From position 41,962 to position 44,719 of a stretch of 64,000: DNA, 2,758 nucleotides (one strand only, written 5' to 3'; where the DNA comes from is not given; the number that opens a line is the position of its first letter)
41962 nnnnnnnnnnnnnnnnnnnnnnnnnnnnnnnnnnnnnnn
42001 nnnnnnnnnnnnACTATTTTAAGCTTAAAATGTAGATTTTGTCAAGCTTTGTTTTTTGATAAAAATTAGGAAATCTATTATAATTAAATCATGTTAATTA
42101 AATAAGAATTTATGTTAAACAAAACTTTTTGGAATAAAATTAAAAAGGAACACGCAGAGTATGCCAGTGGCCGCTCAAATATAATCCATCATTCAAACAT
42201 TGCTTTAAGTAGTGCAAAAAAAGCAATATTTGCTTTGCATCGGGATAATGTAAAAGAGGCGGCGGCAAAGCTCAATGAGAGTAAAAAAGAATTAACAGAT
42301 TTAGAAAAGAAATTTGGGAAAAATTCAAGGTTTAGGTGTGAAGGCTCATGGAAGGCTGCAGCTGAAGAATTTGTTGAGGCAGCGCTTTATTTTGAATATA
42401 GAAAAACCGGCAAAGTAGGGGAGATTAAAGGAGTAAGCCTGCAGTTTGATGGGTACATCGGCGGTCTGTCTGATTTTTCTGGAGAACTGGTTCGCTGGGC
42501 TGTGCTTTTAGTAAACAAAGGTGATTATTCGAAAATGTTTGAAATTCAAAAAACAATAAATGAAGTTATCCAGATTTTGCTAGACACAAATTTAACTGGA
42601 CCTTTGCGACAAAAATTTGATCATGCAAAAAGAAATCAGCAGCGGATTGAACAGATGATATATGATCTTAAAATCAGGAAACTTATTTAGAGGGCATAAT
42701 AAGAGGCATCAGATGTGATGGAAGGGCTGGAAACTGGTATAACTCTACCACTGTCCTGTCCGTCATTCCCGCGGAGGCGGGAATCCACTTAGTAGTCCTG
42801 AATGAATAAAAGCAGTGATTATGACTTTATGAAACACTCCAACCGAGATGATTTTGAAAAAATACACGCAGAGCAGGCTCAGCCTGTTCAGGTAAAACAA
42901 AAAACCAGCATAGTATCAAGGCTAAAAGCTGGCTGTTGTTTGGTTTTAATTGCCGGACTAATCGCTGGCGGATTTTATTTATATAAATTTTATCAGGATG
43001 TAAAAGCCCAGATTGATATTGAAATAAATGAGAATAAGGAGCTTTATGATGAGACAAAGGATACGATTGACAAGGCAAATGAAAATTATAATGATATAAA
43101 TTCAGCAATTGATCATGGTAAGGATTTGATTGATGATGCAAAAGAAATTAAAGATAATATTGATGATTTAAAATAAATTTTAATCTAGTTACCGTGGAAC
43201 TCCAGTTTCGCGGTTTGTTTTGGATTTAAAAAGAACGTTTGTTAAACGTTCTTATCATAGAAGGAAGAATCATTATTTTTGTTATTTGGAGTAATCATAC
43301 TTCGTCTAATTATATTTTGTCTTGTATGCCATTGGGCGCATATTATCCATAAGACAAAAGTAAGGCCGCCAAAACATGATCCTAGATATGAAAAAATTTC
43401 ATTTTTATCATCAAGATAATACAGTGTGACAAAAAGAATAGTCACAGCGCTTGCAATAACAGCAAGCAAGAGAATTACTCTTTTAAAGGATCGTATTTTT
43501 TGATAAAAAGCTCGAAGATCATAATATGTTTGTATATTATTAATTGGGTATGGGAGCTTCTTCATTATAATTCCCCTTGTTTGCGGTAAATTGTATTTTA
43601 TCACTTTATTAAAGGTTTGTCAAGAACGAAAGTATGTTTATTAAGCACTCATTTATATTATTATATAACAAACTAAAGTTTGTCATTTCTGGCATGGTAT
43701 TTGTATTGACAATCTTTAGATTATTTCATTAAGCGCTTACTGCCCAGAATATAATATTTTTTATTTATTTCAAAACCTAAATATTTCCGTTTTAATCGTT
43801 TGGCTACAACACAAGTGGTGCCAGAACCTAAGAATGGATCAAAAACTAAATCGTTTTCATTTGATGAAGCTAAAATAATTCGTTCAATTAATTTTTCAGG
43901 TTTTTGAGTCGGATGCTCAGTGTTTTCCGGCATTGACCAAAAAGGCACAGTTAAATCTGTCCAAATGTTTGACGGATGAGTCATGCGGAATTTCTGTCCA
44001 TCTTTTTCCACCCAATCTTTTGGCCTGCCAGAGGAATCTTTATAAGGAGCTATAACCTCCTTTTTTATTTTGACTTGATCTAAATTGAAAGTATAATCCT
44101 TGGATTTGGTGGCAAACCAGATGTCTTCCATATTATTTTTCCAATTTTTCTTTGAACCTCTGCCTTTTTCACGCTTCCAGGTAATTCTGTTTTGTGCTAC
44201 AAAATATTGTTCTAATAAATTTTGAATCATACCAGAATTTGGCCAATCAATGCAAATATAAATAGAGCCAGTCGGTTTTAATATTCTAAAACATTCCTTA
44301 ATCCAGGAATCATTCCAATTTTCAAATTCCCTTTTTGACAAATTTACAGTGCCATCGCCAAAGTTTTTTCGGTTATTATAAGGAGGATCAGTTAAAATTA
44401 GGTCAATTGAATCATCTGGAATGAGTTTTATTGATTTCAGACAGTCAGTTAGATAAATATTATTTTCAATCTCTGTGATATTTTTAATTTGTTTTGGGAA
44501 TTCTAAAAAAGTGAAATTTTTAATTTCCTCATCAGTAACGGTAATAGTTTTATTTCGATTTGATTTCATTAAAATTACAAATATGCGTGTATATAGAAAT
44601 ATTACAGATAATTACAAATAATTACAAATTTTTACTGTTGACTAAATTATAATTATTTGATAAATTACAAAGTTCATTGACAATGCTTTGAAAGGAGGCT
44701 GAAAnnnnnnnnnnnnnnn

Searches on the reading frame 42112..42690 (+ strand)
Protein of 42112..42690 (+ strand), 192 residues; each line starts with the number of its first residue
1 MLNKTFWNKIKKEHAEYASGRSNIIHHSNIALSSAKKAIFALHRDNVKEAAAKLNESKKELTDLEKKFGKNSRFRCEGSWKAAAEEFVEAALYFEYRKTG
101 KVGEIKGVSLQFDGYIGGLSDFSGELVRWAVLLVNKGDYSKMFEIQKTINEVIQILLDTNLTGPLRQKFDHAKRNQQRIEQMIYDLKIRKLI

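Call 3: search_protein_families(library=pfam, proteins=[window:42112-42690:+], max_evalue=0.01)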
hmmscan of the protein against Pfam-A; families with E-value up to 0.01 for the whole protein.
window:42112-42690:+ (192 aa): 1 family
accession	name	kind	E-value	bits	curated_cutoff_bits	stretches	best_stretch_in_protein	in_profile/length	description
PF01997.21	Translin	-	3e-22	80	25.9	1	21-190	3-205/205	Translin family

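Call 4: search_protein_families(library=ncbifam, proteins=[window:42112-42690:+], max_evalue=0.01)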
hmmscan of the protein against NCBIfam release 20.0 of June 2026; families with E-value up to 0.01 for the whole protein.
window:42112-42690:+ (192 aa): 8 families
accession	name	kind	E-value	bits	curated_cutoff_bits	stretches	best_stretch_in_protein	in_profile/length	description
NF011161.0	PRK14562.1-6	equivalog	1.2e-20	73.6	228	1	9-190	20-204/218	haloacid dehalogenase superfamily protein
NF011157.0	PRK14562.1-2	equivalog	3.3e-16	59.6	238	1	8-187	6-185/191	haloacid dehalogenase superfamily protein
NF011160.0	PRK14562.1-5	equivalog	6e-10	38.9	291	1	10-169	11-174/213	haloacid dehalogenase superfamily protein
NF011158.0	PRK14562.1-3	equivalog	2.1e-09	37.4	359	1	19-173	18-180/210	haloacid dehalogenase superfamily protein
NF011159.0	PRK14562.1-4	equivalog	1.4e-05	24.9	269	1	38-170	36-167/198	haloacid dehalogenase superfamily protein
NF011156.0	PRK14562.1-1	equivalog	1.7e-05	25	308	1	4-183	10-192/200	haloacid dehalogenase superfamily protein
NF003164.0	PRK04147.1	equivalog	0.00016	21.1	281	1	105-166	194-255/294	N-acetylneuraminate lyase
TIGR00683.1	nanA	equivalog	0.0056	16.1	382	1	106-162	192-248/293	N-acetylneuraminate lyase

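Call 58: search_protein_families(library=padloc, proteins=[window:42112-42690:+], max_evalue=0.01)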
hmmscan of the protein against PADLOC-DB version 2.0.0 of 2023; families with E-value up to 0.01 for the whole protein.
window:42112-42690:+ (192 aa): 0 families

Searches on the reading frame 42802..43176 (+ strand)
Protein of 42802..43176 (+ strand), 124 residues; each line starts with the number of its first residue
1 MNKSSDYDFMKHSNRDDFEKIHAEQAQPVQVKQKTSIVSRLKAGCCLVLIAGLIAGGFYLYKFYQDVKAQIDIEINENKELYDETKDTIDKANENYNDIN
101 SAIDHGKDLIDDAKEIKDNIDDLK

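Call 3: search_protein_families(library=pfam, proteins=[window:42802-43176:+], max_evalue=0.01)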
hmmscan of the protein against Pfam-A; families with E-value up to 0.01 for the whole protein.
window:42802-43176:+ (124 aa): 1 family
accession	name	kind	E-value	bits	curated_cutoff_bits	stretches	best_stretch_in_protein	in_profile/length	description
PF06103.16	DUF948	-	0.0009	19.8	37.2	1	45-123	9-87/89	Bacterial protein of unknown function (DUF948)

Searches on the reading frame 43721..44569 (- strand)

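Call 3: search_protein_families(library=pfam, proteins=[window:43721-44569:-], max_evalue=0.01)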
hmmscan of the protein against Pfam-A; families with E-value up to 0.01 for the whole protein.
window:43721-44569:- (282 aa): 4 families
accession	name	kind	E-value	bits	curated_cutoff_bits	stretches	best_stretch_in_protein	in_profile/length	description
PF01555.25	N6_N4_Mtase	-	3e-53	181.5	26.7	1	55-273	1-216/221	DNA methylase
PF02384.22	N6_Mtase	-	0.00046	20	20.4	0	28-105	99-181/311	N-6 DNA Methylase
PF02086.21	MethyltransfD12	-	0.0021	18.3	22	0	5-70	126-191/253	D12 class N6 adenine-specific DNA methyltransferase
PF01170.24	UPF0020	-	0.0077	16.4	22.3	0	47-67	113-134/197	RMKL-like, methyltransferase domain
